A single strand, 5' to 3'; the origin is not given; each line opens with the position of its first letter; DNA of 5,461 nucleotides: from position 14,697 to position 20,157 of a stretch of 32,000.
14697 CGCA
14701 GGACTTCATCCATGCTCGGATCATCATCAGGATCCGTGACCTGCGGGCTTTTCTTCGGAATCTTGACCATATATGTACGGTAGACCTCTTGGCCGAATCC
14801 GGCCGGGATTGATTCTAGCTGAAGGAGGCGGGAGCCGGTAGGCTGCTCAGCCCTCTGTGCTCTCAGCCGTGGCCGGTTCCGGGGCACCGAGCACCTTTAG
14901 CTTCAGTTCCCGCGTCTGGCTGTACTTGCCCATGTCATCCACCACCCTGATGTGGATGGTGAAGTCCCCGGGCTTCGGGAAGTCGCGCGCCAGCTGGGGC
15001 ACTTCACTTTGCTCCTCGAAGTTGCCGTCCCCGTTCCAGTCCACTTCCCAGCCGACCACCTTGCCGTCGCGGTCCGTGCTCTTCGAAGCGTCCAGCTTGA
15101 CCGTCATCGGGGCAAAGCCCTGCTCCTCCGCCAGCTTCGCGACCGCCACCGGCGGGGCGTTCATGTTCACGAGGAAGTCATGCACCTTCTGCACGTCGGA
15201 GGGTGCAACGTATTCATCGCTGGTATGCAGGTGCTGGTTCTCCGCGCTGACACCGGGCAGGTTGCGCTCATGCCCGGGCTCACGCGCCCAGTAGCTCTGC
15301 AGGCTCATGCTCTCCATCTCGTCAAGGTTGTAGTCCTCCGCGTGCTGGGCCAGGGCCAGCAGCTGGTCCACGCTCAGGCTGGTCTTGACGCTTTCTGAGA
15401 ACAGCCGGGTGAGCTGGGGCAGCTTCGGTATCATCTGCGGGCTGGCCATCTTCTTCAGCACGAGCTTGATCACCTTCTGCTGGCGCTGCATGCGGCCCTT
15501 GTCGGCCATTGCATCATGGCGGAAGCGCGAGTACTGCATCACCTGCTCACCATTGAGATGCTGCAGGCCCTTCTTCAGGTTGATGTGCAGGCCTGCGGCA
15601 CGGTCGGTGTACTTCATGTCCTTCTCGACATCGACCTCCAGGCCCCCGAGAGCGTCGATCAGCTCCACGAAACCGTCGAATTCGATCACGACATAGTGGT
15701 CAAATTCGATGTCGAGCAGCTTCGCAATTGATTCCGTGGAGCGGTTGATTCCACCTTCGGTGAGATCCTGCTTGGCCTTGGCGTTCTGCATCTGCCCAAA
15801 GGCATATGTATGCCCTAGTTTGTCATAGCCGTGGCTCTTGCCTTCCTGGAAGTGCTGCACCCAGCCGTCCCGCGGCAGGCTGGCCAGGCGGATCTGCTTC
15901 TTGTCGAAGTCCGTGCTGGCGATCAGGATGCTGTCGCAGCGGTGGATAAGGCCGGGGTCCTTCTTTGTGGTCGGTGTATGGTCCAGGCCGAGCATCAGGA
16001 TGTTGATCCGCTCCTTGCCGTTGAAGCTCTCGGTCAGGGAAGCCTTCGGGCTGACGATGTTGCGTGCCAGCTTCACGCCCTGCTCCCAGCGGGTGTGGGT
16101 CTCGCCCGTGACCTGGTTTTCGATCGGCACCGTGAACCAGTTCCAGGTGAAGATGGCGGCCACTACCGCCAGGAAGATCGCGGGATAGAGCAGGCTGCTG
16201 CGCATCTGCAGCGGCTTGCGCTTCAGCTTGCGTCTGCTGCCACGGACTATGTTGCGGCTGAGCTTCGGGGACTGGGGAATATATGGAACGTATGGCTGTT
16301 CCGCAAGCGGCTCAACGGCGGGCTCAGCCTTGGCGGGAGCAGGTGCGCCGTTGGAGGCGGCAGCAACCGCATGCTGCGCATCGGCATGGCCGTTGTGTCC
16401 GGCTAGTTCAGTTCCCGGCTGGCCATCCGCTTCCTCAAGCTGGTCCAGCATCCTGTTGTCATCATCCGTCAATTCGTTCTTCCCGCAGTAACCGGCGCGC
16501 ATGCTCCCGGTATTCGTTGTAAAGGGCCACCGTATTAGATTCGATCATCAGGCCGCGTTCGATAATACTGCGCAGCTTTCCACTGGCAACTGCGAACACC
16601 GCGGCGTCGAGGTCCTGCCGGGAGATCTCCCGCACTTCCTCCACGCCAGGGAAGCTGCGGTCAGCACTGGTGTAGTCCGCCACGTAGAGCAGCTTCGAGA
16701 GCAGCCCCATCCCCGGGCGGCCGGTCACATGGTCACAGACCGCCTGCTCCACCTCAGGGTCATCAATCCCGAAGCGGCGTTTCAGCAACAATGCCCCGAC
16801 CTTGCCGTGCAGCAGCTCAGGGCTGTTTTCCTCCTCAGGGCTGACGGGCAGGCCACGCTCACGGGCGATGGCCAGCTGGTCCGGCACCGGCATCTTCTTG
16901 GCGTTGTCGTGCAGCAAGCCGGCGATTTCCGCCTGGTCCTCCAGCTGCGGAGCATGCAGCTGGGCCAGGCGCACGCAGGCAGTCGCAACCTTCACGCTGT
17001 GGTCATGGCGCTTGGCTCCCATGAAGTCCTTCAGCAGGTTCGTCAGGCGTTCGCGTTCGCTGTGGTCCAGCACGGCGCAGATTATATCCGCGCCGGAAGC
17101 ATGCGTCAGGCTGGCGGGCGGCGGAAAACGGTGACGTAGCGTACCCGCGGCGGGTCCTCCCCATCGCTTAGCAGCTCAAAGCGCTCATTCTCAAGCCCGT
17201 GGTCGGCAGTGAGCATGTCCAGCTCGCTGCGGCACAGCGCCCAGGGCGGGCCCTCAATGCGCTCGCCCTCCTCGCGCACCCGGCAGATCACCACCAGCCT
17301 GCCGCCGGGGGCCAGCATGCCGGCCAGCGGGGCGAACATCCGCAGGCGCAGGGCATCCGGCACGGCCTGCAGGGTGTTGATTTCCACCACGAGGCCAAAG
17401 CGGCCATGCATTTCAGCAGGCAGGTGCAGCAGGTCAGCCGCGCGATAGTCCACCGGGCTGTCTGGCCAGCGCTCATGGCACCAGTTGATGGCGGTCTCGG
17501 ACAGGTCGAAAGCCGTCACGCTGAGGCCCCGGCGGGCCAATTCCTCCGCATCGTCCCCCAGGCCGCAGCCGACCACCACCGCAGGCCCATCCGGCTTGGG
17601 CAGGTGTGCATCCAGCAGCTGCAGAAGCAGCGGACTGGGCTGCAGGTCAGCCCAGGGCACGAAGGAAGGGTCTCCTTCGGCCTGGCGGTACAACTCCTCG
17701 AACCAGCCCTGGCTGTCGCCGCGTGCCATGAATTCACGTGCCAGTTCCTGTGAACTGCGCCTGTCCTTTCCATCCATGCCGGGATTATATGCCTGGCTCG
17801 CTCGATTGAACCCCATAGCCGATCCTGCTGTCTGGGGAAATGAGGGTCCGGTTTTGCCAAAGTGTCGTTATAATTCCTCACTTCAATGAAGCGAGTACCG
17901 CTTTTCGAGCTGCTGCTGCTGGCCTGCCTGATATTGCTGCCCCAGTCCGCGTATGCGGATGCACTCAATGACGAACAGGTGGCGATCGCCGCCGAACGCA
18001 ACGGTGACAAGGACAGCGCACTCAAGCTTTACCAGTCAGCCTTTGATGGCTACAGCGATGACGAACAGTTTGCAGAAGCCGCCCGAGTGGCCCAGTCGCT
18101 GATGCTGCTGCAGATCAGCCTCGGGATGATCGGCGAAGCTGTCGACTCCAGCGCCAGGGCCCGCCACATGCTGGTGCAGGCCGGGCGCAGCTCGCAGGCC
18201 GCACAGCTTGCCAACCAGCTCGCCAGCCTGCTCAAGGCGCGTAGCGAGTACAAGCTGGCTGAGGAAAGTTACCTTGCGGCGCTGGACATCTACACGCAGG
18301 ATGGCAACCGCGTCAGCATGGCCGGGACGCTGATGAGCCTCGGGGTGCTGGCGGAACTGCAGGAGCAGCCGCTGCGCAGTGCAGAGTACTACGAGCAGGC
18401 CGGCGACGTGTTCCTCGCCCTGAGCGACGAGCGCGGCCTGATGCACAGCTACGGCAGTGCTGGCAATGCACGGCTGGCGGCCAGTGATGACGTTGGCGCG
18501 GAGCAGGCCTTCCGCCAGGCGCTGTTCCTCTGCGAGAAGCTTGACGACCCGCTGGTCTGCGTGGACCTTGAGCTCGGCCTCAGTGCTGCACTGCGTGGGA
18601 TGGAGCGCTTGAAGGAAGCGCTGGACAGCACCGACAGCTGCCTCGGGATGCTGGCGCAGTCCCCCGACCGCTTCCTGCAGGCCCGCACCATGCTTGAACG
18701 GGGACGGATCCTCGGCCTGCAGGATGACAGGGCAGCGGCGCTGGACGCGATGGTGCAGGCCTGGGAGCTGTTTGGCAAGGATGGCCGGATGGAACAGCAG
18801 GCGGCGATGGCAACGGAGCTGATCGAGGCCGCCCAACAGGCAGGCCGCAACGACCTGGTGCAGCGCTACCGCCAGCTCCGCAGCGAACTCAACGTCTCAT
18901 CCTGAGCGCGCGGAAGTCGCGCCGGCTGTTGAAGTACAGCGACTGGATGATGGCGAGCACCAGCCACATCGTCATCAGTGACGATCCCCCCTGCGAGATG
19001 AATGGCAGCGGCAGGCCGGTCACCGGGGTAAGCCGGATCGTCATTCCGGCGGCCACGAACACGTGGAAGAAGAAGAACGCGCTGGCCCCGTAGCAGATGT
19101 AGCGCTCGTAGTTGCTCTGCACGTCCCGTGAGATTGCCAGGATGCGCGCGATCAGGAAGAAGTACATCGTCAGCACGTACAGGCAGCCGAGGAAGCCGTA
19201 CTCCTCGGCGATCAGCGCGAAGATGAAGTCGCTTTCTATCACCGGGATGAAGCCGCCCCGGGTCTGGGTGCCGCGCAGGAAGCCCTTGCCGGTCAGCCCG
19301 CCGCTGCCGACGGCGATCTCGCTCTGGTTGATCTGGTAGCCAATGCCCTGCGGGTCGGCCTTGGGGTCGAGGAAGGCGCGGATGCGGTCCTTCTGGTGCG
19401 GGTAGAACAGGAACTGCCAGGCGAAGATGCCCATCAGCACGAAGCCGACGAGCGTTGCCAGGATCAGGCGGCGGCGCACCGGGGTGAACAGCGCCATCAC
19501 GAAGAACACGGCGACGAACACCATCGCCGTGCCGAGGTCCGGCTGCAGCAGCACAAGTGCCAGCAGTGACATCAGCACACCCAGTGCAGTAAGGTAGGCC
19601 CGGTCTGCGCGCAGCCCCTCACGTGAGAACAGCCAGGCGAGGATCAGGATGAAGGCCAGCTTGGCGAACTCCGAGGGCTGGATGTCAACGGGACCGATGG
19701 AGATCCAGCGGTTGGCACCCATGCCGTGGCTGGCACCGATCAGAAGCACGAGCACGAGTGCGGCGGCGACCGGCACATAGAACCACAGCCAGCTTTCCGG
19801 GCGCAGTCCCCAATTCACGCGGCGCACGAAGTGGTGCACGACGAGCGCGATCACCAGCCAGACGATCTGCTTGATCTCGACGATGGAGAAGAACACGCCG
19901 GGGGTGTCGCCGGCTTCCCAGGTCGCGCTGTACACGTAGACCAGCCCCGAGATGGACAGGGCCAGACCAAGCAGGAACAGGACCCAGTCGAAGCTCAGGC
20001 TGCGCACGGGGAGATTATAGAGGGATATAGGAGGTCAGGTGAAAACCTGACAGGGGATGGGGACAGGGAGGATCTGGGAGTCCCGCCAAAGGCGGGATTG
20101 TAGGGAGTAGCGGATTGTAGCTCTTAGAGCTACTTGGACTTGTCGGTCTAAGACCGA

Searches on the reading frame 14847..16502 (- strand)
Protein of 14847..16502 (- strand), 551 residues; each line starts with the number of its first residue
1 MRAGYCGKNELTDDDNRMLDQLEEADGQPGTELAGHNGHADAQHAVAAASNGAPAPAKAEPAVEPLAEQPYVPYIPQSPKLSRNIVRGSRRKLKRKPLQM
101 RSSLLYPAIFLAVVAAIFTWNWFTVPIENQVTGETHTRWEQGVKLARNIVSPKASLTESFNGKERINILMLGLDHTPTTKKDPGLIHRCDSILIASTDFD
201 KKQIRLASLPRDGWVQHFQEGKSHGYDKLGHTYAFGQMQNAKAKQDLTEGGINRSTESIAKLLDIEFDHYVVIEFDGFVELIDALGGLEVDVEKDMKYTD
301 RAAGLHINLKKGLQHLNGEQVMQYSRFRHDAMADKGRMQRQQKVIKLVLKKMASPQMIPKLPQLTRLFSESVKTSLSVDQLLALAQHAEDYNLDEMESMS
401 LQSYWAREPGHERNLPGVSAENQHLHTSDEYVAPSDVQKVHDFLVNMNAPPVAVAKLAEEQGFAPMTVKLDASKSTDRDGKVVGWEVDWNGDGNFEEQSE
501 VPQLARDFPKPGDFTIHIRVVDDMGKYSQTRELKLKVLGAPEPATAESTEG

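Call 21: search_protein_families(library=pfam, proteins=[window:14847-16502:-], max_evalue=0.001)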
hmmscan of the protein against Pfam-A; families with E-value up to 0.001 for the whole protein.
window:14847-16502:- (551 aa): 2 families
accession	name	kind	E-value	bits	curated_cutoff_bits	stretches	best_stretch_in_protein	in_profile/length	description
PF03816.19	LytR_cpsA_psr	-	3.8e-38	131.5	24.6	1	188-353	1-149/150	LytR_cpsA_psr family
PF18911.6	PKD_4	-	8.7e-10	39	27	1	448-537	1-85/85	PKD domain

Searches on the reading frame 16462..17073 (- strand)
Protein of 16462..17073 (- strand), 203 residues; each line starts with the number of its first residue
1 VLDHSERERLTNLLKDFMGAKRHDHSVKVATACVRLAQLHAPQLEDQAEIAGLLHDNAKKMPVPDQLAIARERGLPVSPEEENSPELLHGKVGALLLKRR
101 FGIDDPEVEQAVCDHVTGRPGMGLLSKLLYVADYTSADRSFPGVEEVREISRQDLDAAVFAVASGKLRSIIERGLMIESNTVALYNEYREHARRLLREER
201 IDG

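Call 21: search_protein_families(library=pfam, proteins=[window:16462-17073:-], max_evalue=0.001)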
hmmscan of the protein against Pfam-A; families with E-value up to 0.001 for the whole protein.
window:16462-17073:- (203 aa): 2 families
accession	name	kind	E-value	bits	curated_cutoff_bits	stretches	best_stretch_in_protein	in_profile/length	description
PF01966.28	HD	-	4e-11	43.7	22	1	23-138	2-116/116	HD domain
PF08668.18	HDOD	-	0.00021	21.3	22.9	1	23-99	96-179/196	HDOD domain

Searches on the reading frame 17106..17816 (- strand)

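Call 21: search_protein_families(library=pfam, proteins=[window:17106-17816:-], max_evalue=0.001)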
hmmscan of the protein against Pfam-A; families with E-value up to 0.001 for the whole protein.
window:17106-17816:- (236 aa): 5 families
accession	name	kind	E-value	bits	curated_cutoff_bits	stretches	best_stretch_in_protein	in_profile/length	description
PF13649.12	Methyltransf_25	-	1.2e-12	48.7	27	1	82-172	4-97/97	Methyltransferase domain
PF08241.18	Methyltransf_11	-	8.4e-12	46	21.2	1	82-176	3-95/95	Methyltransferase domain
PF05724.17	TPMT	-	9.1e-12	45.5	26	1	53-204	15-180/218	Thiopurine S-methyltransferase (TPMT)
PF08242.18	Methyltransf_12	-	1.3e-07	32.7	30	1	82-174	3-98/98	Methyltransferase domain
PF13489.12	Methyltransf_23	-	3.9e-07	30.4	27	1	82-197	29-137/164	Methyltransferase domain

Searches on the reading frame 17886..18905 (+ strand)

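Call 21: search_protein_families(library=pfam, proteins=[window:17886-18905:+], max_evalue=0.001)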
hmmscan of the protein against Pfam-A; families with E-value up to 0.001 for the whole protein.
window:17886-18905:+ (339 aa): 2 families
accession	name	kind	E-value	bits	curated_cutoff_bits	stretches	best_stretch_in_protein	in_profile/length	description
PF14938.12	SNAP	-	7e-13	49.1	25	1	84-211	92-221/282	Soluble NSF attachment protein, SNAP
PF13424.12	TPR_12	-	2.4e-10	40.9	30.1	1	105-172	2-71/77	Tetratricopeptide repeat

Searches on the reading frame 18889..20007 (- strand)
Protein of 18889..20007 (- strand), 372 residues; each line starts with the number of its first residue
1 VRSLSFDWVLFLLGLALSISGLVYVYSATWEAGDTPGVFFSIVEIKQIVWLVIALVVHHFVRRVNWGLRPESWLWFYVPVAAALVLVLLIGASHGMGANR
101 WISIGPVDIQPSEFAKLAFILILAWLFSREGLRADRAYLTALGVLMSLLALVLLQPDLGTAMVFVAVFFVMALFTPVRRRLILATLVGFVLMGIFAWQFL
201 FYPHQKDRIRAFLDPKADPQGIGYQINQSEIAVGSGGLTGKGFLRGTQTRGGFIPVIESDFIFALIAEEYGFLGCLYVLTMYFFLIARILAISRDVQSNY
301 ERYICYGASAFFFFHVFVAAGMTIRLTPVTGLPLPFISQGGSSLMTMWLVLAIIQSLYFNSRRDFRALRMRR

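Call 21: search_protein_families(library=pfam, proteins=[window:18889-20007:-], max_evalue=0.001)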
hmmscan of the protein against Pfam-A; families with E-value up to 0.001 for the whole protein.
window:18889-20007:- (372 aa): 1 family
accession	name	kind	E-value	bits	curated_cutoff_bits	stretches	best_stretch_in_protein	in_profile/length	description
PF01098.24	FTSW_RODA_SPOVE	-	3.6e-87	293.1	26.4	1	9-358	3-351/356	Cell cycle protein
